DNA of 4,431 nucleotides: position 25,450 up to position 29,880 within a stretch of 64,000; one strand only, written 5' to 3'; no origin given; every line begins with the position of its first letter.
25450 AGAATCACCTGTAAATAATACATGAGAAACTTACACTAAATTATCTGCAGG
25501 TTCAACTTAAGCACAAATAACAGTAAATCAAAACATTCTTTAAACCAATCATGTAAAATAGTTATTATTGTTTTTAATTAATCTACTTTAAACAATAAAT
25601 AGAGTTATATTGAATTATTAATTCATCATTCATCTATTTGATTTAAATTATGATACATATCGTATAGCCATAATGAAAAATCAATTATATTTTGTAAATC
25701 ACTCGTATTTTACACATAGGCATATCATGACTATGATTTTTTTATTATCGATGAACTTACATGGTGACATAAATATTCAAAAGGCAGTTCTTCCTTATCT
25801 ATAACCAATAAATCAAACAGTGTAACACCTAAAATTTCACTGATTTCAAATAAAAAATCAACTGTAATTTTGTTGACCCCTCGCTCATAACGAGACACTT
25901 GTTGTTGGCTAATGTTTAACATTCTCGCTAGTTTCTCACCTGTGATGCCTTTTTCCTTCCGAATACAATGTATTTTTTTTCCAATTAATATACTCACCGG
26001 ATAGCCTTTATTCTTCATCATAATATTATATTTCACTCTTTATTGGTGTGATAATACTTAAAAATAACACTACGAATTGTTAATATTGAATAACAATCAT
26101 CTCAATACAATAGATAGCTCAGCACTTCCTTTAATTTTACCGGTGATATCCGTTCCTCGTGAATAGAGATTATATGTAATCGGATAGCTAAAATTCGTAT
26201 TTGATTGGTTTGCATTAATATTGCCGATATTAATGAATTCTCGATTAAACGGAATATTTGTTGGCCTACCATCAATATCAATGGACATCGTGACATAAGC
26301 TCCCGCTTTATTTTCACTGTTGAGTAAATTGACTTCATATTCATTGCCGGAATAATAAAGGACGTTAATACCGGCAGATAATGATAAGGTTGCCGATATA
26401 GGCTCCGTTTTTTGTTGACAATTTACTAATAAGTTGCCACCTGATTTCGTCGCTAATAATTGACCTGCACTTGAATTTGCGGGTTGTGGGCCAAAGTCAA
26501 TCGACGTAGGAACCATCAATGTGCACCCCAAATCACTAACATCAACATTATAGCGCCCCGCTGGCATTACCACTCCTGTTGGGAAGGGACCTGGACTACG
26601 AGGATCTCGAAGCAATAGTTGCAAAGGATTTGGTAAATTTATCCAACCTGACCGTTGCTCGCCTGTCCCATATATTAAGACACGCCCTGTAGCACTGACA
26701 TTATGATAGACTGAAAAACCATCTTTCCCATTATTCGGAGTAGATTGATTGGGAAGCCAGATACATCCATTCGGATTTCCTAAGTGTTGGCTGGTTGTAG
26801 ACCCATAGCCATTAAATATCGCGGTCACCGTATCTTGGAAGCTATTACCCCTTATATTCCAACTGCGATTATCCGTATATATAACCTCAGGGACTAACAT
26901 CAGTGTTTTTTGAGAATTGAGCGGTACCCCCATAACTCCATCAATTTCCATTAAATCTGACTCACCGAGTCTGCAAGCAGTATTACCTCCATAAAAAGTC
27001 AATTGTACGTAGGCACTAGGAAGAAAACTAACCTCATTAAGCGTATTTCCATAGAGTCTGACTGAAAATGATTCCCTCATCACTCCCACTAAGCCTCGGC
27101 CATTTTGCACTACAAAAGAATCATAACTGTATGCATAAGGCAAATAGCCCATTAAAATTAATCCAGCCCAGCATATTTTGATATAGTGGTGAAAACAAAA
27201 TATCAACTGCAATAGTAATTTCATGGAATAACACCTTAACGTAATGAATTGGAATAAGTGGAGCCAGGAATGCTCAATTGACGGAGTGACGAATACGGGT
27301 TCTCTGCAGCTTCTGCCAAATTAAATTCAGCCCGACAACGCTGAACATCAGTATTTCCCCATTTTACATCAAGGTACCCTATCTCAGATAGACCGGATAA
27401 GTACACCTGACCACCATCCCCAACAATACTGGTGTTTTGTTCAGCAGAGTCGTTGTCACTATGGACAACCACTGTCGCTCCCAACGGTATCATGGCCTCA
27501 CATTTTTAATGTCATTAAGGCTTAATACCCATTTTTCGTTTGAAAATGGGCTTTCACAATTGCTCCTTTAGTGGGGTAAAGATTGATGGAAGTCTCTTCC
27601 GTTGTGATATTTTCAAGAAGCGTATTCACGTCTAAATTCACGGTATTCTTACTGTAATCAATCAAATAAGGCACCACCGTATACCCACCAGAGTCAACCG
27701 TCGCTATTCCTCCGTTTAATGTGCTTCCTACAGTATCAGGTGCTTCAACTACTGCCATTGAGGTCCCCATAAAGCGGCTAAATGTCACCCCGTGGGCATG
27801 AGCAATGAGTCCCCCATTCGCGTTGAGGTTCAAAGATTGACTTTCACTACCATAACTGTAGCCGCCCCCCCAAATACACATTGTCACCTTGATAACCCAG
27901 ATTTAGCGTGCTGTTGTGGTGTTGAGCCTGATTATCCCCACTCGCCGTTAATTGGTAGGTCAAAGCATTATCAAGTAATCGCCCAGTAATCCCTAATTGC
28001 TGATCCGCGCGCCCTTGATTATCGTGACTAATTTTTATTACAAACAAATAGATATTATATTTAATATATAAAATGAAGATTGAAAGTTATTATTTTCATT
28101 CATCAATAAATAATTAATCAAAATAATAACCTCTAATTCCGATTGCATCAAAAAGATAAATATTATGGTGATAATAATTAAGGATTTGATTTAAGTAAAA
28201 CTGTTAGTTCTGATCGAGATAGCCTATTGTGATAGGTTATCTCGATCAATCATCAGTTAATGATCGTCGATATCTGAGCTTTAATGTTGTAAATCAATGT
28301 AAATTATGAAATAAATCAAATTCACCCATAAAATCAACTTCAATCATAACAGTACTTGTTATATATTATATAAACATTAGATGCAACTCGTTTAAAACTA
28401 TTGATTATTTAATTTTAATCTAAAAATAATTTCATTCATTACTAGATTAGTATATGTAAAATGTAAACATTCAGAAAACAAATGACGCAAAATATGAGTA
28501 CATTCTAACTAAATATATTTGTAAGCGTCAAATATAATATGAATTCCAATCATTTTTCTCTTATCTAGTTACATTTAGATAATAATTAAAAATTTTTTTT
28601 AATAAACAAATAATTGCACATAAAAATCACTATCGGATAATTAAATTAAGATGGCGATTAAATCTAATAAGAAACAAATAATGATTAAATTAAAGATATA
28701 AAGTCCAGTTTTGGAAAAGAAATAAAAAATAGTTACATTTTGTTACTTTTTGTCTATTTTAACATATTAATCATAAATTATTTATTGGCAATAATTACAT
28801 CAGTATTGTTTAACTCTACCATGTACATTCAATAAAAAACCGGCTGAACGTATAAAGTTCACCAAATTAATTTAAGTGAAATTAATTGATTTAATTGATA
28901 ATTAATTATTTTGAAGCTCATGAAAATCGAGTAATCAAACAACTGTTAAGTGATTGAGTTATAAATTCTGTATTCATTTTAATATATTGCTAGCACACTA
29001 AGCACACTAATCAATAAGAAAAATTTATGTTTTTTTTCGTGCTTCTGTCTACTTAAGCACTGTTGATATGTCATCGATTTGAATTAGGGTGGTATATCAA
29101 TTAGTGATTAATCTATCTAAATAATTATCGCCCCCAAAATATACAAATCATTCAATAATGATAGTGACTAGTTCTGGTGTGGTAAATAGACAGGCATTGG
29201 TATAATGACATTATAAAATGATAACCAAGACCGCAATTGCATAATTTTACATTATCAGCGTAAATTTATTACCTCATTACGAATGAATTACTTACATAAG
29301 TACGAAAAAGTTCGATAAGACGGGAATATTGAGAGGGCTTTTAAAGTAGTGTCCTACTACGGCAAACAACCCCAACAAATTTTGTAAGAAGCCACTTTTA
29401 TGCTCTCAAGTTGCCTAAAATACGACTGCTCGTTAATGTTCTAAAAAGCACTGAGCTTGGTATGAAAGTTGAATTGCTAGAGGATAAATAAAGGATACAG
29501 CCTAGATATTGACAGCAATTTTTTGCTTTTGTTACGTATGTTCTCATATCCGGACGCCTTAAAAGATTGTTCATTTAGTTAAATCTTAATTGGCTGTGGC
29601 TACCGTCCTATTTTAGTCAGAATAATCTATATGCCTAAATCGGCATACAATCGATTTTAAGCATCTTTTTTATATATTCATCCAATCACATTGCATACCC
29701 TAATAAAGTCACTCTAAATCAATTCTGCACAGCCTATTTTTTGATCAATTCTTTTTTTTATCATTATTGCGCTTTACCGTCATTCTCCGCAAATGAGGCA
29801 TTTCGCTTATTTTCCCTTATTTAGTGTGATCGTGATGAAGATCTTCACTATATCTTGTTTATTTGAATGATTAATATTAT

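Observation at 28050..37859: IncF-like plasmid maintenance and replication block captured next to IS91 and replacing the 5' half of a fimbrial operon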

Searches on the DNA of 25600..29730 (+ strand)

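Call 18: search_dna_similar(query=window:25600-29730:+, collection=plasmids, mode=distant, max_rows=20)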
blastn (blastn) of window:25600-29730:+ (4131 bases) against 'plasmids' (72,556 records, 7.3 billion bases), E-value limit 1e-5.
Records with a match: 3; places in all: 3; records where one place covers at least 80% of the query: 0.
Best place of each record, by identity: 80-90% 2; 60-80% 1.
By first word of the organism name: Providencia 2; Morganella 1.
By predicted mobility (MOB-suite, as given by PLSDB): non-mobilizable 3.
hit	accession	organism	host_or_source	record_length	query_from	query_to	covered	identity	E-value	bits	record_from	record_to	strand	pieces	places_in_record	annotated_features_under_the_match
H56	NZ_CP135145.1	Morganella morganii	fecal water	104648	514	2343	25%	67.1%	4e-38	300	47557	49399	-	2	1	hypothetical protein | fimbria/pilus outer membrane usher protein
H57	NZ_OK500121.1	Providencia alcalifaciens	-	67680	239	308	2%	81.1%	1e-6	65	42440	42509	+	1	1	helix-turn-helix transcriptional regulator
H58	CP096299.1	Providencia sp. PROV236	Clinical or host-associated ...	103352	239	308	2%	81.1%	1e-6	65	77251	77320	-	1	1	record has no annotation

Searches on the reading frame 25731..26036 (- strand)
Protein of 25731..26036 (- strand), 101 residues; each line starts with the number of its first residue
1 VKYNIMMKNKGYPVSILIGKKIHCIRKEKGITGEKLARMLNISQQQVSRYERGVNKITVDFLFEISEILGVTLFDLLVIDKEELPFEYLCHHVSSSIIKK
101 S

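Call 9: search_protein_families(library=pfam, proteins=[window:25731-26036:-], max_evalue=0.01)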
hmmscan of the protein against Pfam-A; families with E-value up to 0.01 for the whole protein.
window:25731-26036:- (101 aa): 9 families
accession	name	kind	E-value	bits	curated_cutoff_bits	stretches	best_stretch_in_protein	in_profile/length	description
PF01381.28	HTH_3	-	2.1e-15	57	23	1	25-75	4-54/55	Helix-turn-helix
PF13443.12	HTH_26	-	3.5e-08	34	22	1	23-81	3-62/63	Cro/C1-type HTH DNA-binding domain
PF12844.13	HTH_19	-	2.4e-07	31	30.2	1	19-74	1-56/64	Helix-turn-helix domain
PF13560.12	HTH_31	-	5.2e-06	27.1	27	1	25-72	9-57/64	Helix-turn-helix domain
PF08279.18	HTH_11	-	0.0012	19.1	25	1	22-50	6-35/55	HTH domain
PF13384.12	HTH_23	-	0.0014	18.9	24.6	1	20-50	6-37/50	Homeodomain-like domain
PF15943.11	YdaS_toxin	-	0.0018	18.5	30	1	34-67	12-45/65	Bacterial toxin YdaS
PF04545.22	Sigma70_r4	-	0.0055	16.6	24.1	0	26-52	16-42/50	Sigma-70, region 4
PF13412.12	HTH_24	-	0.0093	16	21.9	0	24-50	11-37/48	Winged helix-turn-helix DNA-binding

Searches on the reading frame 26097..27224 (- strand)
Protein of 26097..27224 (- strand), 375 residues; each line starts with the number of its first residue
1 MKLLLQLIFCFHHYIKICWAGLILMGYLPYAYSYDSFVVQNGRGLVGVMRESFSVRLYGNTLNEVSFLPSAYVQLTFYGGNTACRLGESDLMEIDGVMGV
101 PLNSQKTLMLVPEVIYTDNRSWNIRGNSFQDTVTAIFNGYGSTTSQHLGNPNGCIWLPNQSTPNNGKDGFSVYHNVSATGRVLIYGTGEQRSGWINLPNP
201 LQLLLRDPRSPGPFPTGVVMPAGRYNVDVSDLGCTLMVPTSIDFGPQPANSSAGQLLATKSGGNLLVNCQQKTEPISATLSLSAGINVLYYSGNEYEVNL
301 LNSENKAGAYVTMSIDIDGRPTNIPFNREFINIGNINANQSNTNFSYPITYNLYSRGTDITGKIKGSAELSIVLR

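Call 9: search_protein_families(library=pfam, proteins=[window:26097-27224:-], max_evalue=0.01)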
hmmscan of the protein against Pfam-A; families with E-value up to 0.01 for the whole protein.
window:26097-27224:- (375 aa): 0 families

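Call 16: find_encoding_contigs(protein=window:26097-27224:-, flank=10000, max_places=8)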
Protein window:26097-27224:- (375 aa): 9 contigs read that carry it; 7 places shown.
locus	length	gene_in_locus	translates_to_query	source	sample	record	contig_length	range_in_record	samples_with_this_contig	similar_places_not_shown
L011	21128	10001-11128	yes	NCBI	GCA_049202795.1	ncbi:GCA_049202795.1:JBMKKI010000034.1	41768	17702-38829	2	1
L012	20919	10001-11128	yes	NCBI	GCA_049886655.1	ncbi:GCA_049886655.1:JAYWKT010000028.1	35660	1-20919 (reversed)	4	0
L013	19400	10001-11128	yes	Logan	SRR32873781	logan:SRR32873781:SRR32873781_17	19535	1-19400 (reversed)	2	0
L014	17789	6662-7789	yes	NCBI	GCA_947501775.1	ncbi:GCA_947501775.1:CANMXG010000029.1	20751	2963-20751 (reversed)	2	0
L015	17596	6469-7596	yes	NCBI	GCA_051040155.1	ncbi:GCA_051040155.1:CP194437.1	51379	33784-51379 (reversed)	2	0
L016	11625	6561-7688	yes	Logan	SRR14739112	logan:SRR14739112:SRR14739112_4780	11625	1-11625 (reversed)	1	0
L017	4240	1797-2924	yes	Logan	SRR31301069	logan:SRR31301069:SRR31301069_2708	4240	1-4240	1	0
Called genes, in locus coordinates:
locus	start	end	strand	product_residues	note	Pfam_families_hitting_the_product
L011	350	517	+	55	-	-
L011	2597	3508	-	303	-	PF02387:IncFII_repA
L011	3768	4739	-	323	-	PF08775:ParB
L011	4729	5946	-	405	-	PF18607:HTH_54, PF01656:CbiA, PF09140:MipZ (faint), PF13614:AAA_31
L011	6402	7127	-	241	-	PF00589:Phage_integrase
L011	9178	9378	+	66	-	-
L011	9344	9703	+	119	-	PF00577:Usher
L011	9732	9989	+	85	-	PF13953:PapC_C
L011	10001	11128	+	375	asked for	-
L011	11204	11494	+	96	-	PF12844:HTH_19 (weak), PF13560:HTH_31 (faint), PF13443:HTH_26, PF01381:HTH_3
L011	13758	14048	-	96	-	PF12759:HTH_Tnp_IS1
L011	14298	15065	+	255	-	PF06551:DUF1120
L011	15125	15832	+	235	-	PF00345:PapD_N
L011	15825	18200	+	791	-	PF00577:Usher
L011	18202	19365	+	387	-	PF06551:DUF1120 (weak)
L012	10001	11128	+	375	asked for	-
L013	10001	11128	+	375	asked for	-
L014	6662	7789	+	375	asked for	-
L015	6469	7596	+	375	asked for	-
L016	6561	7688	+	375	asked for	-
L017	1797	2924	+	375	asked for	-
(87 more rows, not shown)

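Call 27: find_related_loci(query=window:26097-27224:-, collection=genome_contigs, flank=10000)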
Query window:26097-27224:- (375 aa) in genome_contigs; peptide patterns used: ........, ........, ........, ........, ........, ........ (x = any residue, [..] = any of these).
79 stretches matched a pattern, but none encodes a relative of the query by tblastn (E <= 1e-3).

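Call 38: search_protein_families(library=ncbifam, proteins=[window:26097-27224:-], max_evalue=0.001)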
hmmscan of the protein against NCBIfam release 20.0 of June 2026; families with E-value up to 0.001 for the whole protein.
window:26097-27224:- (375 aa): 0 families

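Call 50: find_homologous_proteins(query=window:26097-27224:-, max_evalue=0.00001)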
Query window:26097-27224:- (375 aa): 34 proteins with E <= 0.00001 among 2789 candidates.
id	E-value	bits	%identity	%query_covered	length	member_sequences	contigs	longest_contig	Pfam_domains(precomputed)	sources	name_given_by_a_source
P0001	1.5e-251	852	100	100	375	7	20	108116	-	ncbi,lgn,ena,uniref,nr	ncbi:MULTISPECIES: hypothetical protein [Providencia]|uniref:hypothetical protein n=1 Tax=Providenci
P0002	1.3e-171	589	73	100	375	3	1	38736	-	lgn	-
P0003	4.9e-168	577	72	100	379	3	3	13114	-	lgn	-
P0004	3.4e-136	472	60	97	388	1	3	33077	-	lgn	-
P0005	1.3e-131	457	61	93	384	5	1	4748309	-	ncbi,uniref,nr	ncbi:hypothetical protein J6836_21840 [Providencia sp. R33]|uniref:hypothetical protein n=1 Tax=Prov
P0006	1.2e-128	448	60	96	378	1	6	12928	-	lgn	-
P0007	5.9e-127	442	60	96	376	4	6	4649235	-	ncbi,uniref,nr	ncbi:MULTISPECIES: fimbrial protein [Providencia]|uniref:fimbrial protein n=1 Tax=Providencia TaxID=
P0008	5.7e-123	429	57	98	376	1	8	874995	-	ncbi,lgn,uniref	ncbi:hypothetical protein [Serratia fonticola]|uniref:hypothetical protein n=1 Tax=Serratia fonticol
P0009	1.5e-122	427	58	96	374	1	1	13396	-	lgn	-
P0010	4.1e-119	416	56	98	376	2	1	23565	-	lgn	-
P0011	1.2e-118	415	57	96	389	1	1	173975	-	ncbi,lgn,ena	ncbi:hypothetical protein AAHD08_003388 [Providencia rettgeri]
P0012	1.8e-118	414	61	94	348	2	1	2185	-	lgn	-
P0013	1.1e-116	408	57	100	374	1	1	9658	-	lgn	-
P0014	1.1e-110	388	55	96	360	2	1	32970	-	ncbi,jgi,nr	ncbi:MAG: hypothetical protein LBE52_04930 [Providencia sp.]|jgi:hypothetical protein|nr:hypothetica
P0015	8.6e-110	385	56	95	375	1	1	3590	-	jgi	jgi:hypothetical protein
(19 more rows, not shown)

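Call 51: find_encoding_contigs(protein=P0002, flank=10000, max_places=3)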
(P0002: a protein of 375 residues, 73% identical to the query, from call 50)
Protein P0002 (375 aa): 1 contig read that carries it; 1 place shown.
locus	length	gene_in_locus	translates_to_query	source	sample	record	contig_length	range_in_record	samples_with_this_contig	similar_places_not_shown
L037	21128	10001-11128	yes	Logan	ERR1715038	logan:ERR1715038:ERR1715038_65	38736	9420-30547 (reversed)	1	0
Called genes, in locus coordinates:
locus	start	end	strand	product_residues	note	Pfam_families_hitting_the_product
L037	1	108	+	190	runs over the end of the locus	-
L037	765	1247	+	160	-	PF07690:MFS_1 (weak)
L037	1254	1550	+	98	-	-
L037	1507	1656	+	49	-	-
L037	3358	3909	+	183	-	-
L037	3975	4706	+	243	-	PF00345:PapD_N, PF02753:PapD_C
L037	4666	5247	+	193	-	-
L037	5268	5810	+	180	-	PF00419:Fimbrial (weak)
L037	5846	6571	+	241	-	PF00345:PapD_N, PF02753:PapD_C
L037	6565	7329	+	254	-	PF00345:PapD_N, PF02753:PapD_C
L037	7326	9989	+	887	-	PF13954:PapC_N, PF00577:Usher, PF13953:PapC_C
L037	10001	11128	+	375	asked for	-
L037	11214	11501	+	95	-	PF12844:HTH_19 (weak), PF13443:HTH_26, PF01381:HTH_3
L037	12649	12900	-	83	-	PF13683:rve_3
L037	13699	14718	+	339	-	PF01548:DEDD_Tnp_IS110, PF02371:Transposase_20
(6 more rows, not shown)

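Call 52: find_encoding_contigs(protein=P0003, flank=10000, max_places=3)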
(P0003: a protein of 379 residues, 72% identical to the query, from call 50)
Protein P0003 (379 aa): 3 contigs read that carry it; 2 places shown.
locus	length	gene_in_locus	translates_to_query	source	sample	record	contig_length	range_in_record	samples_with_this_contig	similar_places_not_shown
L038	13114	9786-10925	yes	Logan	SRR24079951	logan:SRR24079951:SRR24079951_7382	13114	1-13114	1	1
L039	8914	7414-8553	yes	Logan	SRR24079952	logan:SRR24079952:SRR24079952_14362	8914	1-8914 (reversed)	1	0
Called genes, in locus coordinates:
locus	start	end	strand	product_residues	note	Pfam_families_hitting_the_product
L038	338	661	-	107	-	-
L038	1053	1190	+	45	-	-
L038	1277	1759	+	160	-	PF01548:DEDD_Tnp_IS110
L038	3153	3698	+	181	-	-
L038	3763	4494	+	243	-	PF00345:PapD_N, PF02753:PapD_C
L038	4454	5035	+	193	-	-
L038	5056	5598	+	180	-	PF00419:Fimbrial (weak)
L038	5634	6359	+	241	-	PF00345:PapD_N, PF02753:PapD_C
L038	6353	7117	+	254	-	PF00345:PapD_N, PF02753:PapD_C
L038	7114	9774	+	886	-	PF13954:PapC_N, PF00577:Usher, PF13953:PapC_C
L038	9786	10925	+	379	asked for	-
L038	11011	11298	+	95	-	PF12844:HTH_19 (weak), PF13443:HTH_26 (weak), PF01381:HTH_3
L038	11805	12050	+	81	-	PF01381:HTH_3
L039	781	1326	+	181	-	-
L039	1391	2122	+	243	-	PF00345:PapD_N, PF02753:PapD_C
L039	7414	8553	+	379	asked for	-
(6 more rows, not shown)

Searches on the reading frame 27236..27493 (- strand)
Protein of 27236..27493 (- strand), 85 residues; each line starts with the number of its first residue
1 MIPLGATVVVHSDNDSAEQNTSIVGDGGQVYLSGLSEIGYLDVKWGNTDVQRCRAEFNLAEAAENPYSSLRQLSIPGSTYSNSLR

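Call 9: search_protein_families(library=pfam, proteins=[window:27236-27493:-], max_evalue=0.01)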
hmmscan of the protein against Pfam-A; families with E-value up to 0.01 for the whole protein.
window:27236-27493:- (85 aa): 1 family
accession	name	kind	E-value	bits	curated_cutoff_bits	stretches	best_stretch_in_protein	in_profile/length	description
PF13953.12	PapC_C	-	2.3e-16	59.8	27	1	1-60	11-65/66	PapC C-terminal domain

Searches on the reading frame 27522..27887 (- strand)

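Call 9: search_protein_families(library=pfam, proteins=[window:27522-27887:-], max_evalue=0.01)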
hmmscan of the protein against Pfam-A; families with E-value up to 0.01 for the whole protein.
window:27522-27887:- (121 aa): 1 family
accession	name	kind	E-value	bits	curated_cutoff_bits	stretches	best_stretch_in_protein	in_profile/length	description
PF00577.26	Usher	-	1.4e-28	100.5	27.1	1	6-115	439-549/549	Outer membrane usher protein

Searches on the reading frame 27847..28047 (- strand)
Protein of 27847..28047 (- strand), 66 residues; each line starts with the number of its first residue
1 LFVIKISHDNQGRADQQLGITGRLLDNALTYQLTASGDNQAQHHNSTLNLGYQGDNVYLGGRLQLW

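Call 9: search_protein_families(library=pfam, proteins=[window:27847-28047:-], max_evalue=0.01)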
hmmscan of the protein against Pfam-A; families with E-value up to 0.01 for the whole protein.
window:27847-28047:- (66 aa): 1 family
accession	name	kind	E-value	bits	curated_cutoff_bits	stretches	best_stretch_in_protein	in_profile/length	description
PF00577.26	Usher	-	6.2e-05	22.5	27.1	1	5-58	386-438/549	Outer membrane usher protein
